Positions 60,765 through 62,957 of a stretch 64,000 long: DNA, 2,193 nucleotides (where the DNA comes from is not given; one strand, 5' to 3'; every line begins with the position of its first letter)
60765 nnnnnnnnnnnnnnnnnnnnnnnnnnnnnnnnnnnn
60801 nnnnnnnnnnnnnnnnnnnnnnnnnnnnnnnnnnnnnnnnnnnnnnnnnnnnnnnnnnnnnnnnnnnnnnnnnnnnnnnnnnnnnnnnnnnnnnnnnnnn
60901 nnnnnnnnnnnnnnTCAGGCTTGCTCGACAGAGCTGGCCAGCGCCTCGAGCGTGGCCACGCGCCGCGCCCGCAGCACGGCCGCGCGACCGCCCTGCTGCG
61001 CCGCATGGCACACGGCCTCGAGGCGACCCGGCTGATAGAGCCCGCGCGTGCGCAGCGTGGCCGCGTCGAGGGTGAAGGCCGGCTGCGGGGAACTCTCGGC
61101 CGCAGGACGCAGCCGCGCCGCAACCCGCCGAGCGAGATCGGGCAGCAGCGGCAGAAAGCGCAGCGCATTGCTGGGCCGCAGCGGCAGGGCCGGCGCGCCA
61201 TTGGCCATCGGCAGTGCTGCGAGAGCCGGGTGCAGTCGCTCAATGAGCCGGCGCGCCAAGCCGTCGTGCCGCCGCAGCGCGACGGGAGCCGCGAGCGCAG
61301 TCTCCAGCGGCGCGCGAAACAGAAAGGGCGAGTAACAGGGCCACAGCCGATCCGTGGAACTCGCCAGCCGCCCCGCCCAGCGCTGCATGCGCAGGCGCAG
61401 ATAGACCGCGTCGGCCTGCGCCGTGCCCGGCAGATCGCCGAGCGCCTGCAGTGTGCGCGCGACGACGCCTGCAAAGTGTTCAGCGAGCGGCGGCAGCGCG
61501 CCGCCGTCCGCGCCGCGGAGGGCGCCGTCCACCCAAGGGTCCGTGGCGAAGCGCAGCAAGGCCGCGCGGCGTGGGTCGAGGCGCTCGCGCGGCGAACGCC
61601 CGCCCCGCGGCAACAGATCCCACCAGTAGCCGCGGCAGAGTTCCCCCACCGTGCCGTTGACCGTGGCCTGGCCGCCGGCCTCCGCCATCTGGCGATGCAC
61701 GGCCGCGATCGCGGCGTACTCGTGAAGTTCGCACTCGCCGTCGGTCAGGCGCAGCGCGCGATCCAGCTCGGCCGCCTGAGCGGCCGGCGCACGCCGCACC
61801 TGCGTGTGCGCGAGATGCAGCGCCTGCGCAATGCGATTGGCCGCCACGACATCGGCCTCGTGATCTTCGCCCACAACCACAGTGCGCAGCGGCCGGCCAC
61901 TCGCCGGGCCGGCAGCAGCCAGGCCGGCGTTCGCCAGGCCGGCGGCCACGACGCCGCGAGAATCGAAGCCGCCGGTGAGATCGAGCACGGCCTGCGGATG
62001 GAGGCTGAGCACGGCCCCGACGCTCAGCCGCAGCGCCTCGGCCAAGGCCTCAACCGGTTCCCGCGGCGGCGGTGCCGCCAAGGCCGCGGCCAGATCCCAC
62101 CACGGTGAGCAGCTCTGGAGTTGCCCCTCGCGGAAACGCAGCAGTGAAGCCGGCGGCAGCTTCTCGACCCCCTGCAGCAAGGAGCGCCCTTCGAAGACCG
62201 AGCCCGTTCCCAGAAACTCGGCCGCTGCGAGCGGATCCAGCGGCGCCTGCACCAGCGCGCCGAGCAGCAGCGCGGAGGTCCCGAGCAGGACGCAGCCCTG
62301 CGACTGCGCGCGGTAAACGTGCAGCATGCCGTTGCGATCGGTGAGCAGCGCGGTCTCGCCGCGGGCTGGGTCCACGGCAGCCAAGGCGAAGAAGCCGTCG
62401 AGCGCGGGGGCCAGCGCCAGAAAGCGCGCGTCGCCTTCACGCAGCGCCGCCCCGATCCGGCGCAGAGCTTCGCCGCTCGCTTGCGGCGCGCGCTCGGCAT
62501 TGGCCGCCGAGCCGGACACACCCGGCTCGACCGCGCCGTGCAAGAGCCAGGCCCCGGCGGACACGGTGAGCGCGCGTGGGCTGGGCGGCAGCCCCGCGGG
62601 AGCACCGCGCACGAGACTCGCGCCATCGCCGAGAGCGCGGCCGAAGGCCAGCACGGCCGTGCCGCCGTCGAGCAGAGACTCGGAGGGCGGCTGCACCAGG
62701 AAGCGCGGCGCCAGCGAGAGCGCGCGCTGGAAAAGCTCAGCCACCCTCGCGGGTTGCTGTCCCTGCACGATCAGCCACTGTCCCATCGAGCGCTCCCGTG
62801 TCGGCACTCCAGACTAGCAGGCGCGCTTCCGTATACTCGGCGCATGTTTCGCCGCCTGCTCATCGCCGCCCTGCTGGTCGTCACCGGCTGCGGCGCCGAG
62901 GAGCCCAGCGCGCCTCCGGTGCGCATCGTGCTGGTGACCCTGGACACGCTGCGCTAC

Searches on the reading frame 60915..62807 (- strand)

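Call 20: search_protein_families(library=pfam, proteins=[window:60915-62807:-], max_evalue=0.001)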
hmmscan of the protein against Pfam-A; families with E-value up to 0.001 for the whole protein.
window:60915-62807:- (630 aa): 1 family
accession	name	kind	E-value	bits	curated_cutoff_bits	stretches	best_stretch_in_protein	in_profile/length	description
PF00733.27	Asn_synthase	-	1.8e-05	25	21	1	255-425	2-153/354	Asparagine synthase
